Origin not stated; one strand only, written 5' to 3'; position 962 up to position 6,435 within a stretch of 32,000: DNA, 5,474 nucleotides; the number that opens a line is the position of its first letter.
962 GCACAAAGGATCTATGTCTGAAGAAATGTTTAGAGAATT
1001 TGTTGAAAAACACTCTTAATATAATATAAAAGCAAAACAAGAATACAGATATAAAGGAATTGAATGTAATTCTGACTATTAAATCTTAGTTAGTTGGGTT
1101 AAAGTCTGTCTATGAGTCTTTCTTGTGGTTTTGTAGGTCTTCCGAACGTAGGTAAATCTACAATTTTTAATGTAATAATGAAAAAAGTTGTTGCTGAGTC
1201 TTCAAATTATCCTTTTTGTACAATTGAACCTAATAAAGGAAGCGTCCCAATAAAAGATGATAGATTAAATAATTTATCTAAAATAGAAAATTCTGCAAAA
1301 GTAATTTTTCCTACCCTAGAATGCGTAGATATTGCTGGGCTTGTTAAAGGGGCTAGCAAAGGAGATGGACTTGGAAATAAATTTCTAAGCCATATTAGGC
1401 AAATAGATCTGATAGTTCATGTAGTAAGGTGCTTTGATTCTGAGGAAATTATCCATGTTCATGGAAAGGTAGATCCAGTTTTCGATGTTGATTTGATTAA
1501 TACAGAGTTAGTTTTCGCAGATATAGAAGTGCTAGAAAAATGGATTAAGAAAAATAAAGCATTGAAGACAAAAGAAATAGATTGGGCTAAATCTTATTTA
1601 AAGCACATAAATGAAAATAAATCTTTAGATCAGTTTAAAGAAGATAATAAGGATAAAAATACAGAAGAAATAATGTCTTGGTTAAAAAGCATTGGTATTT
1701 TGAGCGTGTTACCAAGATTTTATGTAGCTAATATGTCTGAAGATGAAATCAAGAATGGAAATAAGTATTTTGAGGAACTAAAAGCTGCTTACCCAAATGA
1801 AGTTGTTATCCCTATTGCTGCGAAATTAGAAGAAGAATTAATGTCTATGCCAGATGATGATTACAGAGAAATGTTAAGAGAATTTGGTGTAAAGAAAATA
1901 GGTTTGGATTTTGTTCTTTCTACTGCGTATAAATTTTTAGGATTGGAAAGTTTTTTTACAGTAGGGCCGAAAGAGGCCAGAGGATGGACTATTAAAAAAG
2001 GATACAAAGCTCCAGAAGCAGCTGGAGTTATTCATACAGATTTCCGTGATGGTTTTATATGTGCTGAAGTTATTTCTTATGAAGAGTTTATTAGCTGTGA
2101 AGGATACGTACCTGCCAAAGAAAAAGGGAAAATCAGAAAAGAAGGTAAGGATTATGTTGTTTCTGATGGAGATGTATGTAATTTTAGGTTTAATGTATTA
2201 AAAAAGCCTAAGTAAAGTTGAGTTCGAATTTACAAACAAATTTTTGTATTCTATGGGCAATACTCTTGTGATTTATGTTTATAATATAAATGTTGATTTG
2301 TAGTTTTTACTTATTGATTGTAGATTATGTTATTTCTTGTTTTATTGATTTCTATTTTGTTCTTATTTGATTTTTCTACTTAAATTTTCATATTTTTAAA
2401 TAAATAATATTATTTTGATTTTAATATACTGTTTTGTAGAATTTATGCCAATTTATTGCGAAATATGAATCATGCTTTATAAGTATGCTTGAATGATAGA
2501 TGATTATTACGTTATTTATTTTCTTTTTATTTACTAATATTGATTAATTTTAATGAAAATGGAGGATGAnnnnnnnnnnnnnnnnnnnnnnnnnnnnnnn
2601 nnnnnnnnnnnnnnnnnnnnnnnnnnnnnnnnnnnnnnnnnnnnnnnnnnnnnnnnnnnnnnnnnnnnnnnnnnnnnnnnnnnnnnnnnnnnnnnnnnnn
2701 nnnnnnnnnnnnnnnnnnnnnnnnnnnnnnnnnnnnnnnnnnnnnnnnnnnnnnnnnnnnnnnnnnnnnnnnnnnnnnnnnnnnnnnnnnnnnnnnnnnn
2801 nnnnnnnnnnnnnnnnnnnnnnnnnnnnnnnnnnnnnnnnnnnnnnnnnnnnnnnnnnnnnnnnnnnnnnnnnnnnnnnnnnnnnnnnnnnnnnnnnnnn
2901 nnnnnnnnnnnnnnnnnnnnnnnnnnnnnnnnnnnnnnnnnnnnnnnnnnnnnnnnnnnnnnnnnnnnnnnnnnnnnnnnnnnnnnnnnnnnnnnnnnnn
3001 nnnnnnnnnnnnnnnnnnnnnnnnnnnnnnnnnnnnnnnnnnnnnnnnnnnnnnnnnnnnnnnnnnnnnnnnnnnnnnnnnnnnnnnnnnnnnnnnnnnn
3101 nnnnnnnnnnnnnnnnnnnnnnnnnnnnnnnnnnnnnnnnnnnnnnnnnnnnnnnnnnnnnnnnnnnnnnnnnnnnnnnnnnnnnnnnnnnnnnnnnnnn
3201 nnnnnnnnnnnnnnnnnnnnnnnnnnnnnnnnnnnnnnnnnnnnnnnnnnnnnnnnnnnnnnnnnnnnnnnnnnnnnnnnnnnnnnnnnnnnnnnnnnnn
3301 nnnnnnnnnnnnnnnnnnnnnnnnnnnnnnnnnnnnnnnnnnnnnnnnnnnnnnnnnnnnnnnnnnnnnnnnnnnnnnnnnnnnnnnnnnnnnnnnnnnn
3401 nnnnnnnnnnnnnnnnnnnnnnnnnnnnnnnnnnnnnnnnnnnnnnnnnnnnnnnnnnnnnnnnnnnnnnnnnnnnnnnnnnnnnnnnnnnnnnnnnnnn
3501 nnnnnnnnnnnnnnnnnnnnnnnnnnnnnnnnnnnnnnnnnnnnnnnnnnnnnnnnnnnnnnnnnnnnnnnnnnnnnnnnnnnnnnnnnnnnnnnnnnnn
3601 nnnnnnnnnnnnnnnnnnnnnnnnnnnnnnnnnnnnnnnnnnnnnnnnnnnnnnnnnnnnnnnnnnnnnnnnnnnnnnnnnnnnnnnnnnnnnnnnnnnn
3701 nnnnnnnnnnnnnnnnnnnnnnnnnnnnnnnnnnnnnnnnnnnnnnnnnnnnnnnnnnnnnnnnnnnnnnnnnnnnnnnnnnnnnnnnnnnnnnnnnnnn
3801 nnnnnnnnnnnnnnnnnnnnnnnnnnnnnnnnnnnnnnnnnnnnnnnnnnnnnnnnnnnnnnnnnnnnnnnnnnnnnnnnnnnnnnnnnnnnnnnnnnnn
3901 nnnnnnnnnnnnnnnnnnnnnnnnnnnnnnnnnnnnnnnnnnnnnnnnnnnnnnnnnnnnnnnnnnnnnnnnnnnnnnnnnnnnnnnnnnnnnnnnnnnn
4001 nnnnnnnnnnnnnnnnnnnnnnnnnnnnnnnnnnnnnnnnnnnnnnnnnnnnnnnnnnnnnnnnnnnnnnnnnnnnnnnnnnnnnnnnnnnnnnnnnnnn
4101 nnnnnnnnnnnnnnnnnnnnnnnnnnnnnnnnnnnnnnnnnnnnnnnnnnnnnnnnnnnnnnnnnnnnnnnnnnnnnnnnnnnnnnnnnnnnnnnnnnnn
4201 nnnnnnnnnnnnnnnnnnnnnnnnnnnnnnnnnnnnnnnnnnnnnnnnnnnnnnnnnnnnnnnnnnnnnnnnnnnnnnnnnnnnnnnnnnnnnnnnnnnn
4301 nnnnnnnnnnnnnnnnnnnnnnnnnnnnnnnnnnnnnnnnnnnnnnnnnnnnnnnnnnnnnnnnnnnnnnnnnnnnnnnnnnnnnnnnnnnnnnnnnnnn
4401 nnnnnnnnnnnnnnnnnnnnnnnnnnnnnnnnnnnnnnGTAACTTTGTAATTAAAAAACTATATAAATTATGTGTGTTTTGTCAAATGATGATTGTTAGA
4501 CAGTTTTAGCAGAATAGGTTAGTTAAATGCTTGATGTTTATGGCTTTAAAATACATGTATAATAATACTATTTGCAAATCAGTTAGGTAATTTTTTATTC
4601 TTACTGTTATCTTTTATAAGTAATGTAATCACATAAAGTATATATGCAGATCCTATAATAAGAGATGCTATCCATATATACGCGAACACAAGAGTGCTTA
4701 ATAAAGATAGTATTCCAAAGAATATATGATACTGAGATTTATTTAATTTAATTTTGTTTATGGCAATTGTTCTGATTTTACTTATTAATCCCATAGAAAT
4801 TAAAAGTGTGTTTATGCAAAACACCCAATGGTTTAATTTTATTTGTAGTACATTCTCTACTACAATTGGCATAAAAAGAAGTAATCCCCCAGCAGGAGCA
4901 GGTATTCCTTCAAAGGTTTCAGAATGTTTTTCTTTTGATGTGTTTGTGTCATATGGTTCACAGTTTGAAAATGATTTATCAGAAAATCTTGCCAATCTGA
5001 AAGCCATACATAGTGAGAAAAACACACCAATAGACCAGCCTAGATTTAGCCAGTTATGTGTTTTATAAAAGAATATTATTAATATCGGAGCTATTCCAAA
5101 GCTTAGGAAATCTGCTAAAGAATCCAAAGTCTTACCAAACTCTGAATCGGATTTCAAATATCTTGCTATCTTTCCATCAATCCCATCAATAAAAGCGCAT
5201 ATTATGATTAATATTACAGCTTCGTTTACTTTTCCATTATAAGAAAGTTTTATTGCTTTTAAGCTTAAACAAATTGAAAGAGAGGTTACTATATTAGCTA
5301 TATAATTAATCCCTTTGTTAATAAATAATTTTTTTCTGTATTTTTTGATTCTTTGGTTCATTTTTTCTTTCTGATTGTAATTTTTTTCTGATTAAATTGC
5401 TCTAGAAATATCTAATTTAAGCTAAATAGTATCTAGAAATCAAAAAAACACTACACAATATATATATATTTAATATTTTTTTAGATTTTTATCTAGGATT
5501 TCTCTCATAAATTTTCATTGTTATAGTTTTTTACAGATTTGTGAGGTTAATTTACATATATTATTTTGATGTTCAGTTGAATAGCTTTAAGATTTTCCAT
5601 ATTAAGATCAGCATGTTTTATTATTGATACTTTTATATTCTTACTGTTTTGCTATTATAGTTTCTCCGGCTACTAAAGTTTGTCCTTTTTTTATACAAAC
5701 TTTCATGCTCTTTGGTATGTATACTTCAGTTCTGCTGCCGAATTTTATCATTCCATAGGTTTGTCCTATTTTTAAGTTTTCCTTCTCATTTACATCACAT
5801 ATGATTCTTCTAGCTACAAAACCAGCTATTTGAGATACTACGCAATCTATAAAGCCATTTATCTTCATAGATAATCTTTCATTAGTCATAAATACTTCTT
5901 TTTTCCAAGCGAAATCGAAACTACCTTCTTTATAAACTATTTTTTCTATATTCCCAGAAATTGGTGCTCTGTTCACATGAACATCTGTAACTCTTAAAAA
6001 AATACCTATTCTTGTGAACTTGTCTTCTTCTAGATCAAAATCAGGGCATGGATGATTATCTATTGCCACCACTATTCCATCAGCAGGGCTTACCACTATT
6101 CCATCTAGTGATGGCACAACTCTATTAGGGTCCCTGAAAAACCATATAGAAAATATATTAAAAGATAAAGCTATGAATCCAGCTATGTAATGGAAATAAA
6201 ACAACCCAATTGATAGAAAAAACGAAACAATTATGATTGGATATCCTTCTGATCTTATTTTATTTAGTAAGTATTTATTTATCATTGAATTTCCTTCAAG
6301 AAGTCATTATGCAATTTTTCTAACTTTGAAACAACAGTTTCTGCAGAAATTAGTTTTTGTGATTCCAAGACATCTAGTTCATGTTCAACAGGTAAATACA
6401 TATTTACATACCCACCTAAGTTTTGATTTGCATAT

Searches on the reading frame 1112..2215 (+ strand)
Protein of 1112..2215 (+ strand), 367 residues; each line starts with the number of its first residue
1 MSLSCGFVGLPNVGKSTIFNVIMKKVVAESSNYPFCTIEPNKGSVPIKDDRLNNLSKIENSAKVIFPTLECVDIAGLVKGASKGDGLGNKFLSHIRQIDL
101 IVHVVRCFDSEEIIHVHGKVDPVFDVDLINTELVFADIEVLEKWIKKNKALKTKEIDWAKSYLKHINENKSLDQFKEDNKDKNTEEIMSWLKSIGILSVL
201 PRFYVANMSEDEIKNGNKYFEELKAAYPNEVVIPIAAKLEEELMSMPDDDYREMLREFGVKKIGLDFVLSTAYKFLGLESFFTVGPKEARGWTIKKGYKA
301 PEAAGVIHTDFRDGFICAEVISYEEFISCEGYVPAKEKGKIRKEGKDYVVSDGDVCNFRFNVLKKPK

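Call 64: search_protein_families(library=pfam, proteins=[window:1112-2215:+], max_evalue=0.00001)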
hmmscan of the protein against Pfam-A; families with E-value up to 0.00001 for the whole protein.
window:1112-2215:+ (367 aa): 2 families
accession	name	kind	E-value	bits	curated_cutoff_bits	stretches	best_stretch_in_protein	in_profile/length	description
PF06071.19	YchF-GTPase_C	-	7e-37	125.9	27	1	278-361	1-84/84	Protein of unknown function (DUF933)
PF01926.29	MMR_HSR1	-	4.4e-21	75.5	21.9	1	5-110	2-86/113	50S ribosome-binding GTPase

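Call 76: find_encoding_contigs(protein=window:1112-2215:+, flank=10000, max_places=4)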
Protein window:1112-2215:+ (367 aa): 1 contig read that carries it; 1 place shown.
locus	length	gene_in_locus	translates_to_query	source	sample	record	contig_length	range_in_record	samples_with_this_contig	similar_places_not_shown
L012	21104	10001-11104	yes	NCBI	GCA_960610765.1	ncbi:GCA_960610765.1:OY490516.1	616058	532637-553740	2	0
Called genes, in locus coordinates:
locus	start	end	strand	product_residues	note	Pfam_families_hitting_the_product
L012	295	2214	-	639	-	PF00912:Transgly, PF00905:Transpeptidase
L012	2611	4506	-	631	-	PF00009:GTP_EFTU, PF03144:GTP_EFTU_D2 (weak), PF14492:EFG_III (faint), PF00679:EFG_C, PF06421:LepA_C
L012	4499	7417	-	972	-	PF01588:tRNA_bind, PF03484:B5, PF17759:tRNA_synthFbeta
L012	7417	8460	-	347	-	PF02912:Phe_tRNA-synt_N, PF01409:tRNA-synt_2d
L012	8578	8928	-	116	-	PF00453:Ribosomal_L20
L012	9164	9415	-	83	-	PF01632:Ribosomal_L35p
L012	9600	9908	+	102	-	PF00085:Thioredoxin, PF00578:AhpC-TSA (weak), PF14595:Thioredoxin_9, PF08534:Redoxin (faint), PF13098:Thioredoxin_2, PF13905:Thioredoxin_8 (faint)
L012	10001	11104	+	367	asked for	PF01926:MMR_HSR1, PF02421:FeoB_N (faint), PF06071:YchF-GTPase_C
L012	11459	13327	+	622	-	-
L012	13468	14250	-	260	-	PF01066:CDP-OH_P_transf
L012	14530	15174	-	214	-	PF02666:PS_Dcarbxylase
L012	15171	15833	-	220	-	PF02666:PS_Dcarbxylase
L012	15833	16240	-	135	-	PF02609:Exonuc_VII_S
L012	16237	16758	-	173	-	PF01923:Cob_adeno_trans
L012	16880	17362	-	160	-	PF01478:Peptidase_A24 (faint)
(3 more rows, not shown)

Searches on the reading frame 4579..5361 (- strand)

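Call 64: search_protein_families(library=pfam, proteins=[window:4579-5361:-], max_evalue=0.00001)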
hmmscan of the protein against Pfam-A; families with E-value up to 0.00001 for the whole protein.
window:4579-5361:- (260 aa): 1 family
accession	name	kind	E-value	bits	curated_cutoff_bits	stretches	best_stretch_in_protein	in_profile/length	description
PF01066.26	CDP-OH_P_transf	-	1.4e-18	68.2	22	1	21-126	3-104/152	CDP-alcohol phosphatidyltransferase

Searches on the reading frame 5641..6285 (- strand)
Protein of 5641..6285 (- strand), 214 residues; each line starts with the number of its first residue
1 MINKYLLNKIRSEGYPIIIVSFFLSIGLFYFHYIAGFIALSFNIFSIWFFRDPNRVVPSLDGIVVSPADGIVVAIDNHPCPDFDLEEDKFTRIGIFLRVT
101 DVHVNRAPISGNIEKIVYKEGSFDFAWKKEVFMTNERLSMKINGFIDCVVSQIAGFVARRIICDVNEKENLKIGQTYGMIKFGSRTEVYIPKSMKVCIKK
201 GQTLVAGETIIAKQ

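Call 64: search_protein_families(library=pfam, proteins=[window:5641-6285:-], max_evalue=0.00001)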
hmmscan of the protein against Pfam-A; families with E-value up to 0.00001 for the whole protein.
window:5641-6285:- (214 aa): 1 family
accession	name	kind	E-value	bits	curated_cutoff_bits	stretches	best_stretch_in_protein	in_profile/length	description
PF02666.20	PS_Dcarbxylase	-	9e-40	136.9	22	1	42-212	1-198/198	Phosphatidylserine decarboxylase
